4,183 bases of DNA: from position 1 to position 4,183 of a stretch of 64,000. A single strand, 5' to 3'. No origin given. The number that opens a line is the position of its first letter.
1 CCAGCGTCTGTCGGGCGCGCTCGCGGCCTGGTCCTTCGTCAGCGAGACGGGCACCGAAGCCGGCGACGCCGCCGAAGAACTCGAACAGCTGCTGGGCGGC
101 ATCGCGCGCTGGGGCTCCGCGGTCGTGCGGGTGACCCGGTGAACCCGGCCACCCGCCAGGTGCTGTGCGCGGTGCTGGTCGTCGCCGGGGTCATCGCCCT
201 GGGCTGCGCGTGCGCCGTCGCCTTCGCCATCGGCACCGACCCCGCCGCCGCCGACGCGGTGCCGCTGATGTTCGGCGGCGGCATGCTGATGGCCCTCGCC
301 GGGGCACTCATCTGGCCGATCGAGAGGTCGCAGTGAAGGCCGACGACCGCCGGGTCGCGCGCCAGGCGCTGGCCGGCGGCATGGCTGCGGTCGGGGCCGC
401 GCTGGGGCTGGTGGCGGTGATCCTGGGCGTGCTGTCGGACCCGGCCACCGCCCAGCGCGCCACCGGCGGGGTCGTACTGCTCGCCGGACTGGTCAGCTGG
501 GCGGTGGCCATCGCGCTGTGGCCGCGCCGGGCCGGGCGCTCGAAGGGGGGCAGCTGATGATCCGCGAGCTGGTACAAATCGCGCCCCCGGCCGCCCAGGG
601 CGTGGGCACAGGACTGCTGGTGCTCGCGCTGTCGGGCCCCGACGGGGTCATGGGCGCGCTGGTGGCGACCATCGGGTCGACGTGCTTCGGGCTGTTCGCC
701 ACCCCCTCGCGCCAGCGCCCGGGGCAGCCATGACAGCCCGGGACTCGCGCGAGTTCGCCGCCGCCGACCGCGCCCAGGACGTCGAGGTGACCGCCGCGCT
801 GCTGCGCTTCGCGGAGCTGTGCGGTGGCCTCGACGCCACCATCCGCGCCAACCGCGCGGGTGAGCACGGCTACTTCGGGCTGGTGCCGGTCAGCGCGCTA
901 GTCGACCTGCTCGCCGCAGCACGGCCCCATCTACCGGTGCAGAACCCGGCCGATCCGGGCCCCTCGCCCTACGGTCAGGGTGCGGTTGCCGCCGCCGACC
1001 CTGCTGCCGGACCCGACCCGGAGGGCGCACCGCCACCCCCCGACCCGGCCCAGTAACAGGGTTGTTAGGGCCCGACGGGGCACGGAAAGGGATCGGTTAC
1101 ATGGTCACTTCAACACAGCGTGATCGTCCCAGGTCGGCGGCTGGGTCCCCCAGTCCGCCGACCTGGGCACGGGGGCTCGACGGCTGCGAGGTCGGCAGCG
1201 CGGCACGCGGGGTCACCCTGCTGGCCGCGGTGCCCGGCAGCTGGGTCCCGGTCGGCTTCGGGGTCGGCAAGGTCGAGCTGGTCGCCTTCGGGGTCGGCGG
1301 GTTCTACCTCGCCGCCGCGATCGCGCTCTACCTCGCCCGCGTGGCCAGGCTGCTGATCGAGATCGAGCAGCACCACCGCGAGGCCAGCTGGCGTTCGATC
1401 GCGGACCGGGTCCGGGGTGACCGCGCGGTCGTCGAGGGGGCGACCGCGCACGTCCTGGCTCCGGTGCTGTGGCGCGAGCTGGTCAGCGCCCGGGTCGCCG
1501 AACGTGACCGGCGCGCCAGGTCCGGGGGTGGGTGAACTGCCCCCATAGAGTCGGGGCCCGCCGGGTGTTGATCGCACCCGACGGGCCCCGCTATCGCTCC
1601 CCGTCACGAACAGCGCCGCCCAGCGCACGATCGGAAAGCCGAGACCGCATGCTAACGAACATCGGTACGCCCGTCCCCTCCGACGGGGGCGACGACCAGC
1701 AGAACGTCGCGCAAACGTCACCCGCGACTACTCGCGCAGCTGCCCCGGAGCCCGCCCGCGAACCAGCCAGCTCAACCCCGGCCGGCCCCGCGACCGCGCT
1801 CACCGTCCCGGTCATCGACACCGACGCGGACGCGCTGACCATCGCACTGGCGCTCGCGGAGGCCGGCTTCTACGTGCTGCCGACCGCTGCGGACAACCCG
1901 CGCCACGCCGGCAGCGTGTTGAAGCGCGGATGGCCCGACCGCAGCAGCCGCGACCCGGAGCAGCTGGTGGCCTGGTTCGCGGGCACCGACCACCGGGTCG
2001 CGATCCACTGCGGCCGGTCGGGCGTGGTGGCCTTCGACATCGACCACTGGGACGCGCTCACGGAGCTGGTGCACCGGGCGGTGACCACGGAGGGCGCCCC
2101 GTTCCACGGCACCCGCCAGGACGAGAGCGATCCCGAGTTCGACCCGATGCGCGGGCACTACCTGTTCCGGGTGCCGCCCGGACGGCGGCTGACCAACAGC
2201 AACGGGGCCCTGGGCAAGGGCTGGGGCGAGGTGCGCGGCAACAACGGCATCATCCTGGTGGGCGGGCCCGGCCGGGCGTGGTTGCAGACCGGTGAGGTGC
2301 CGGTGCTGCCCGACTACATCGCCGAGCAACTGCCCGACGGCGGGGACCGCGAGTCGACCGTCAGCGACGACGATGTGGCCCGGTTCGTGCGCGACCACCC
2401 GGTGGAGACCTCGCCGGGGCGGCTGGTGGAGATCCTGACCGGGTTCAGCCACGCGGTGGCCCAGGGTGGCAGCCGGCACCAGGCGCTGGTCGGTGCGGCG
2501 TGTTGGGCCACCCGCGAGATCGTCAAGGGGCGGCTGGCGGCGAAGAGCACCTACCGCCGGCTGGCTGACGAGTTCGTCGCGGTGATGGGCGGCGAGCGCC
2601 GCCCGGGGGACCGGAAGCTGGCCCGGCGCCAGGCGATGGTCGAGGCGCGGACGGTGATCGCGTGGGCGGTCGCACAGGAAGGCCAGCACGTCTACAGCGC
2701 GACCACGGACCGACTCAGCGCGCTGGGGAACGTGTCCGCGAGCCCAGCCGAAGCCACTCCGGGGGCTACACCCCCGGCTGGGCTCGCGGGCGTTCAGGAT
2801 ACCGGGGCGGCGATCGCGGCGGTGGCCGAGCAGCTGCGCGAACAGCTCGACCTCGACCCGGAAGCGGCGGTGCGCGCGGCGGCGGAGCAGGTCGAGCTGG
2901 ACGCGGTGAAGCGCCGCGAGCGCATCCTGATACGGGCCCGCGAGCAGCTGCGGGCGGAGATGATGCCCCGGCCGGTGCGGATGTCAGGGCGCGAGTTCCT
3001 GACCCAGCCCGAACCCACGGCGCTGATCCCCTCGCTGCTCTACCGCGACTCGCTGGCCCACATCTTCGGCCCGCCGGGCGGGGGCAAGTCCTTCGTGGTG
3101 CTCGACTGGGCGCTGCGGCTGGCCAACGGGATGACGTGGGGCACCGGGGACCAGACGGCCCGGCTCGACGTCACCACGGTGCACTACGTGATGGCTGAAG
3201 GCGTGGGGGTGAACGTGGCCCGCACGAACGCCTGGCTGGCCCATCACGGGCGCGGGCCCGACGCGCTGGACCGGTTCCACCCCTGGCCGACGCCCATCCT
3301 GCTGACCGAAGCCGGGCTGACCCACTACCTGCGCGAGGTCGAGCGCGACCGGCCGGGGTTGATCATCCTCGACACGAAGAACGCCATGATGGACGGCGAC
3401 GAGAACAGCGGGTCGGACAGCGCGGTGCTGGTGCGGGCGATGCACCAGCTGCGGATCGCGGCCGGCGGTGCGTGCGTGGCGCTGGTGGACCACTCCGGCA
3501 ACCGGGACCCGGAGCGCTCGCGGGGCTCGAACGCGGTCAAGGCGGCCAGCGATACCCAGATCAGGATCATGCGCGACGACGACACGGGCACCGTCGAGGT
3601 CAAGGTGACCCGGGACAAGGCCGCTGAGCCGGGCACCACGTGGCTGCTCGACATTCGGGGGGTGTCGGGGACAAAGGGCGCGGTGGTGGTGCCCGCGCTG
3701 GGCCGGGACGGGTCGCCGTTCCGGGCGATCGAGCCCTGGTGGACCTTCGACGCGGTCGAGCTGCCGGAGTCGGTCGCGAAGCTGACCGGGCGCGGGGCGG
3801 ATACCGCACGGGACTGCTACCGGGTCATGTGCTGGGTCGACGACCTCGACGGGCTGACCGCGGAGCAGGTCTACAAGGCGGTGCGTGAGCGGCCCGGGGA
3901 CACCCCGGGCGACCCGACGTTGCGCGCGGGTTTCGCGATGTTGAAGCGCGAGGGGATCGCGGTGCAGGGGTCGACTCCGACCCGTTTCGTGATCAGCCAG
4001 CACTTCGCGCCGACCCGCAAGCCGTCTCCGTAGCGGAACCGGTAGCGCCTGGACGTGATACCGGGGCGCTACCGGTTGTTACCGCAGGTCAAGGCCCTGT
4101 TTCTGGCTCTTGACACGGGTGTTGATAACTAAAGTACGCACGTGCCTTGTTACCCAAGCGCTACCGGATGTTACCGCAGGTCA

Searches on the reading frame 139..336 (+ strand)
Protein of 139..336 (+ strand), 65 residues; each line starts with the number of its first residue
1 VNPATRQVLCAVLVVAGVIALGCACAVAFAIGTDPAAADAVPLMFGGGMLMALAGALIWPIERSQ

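Call 114: search_protein_families(library=pfam, proteins=[window:139-336:+], max_evalue=0.01)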
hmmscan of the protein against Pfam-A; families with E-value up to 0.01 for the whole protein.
window:139-336:+ (65 aa): 1 family
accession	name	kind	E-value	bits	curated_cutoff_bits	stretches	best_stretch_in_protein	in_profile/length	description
PF11026.13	DUF2721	-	0.0057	17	28.3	1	6-59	59-116/129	Protein of unknown function (DUF2721)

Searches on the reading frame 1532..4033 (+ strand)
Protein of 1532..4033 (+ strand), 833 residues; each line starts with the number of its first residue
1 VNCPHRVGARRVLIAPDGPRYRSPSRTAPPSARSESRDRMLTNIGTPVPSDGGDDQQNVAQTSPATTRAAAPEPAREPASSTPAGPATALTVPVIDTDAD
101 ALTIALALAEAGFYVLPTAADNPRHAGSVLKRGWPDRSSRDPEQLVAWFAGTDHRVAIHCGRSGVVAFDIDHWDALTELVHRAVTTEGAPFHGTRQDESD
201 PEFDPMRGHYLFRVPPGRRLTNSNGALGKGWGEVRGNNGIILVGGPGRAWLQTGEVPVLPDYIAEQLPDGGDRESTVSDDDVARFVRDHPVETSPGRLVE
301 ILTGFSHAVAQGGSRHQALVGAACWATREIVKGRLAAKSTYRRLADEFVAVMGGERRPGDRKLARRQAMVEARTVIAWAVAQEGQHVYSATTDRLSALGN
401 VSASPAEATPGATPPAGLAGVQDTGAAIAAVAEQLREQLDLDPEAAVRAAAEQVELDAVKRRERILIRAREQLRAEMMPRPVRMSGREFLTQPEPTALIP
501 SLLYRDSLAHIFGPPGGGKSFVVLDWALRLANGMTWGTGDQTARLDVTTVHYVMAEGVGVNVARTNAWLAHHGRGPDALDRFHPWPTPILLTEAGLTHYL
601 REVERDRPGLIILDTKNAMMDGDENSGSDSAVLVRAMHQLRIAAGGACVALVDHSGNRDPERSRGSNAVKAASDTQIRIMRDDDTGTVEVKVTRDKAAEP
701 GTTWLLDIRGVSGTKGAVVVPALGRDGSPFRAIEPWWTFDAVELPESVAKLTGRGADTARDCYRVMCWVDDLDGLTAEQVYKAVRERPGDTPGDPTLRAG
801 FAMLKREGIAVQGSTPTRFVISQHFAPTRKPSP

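Call 47: search_protein_families(library=phrogs, proteins=[window:1532-4033:+], max_evalue=0.001)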
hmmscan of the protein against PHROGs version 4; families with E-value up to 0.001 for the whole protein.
window:1532-4033:+ (833 aa): 10 families
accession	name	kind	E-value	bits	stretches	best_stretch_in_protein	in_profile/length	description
phrog_10729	-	DNA, RNA and nucleotide metabolism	5.2e-57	194.6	1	89-404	2-312/722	DNA polymerase/primase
phrog_906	-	DNA, RNA and nucleotide metabolism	4.5e-33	116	1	477-725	498-758/872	DNA polymerase/primase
phrog_2850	-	unknown function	1.9e-22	80.8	1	497-709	149-361/465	-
phrog_1156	-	DNA, RNA and nucleotide metabolism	6.8e-12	45.7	1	104-226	16-134/855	DNA primase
phrog_6012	-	DNA, RNA and nucleotide metabolism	1.8e-09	38.4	1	411-713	49-359/447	DNA helicase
phrog_239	-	DNA, RNA and nucleotide metabolism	8.9e-07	29.2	1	498-698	351-577/801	DNA primase/helicase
phrog_25693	-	unknown function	4.4e-06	26.6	1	498-693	42-254/405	-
phrog_6357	-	unknown function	1.2e-05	25.8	1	498-697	23-208/321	-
phrog_3123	-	unknown function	0.00014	21.6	1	470-661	302-511/583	-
phrog_3228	-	DNA, RNA and nucleotide metabolism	0.00053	19.4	1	505-697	373-572/766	replicative helicase-primase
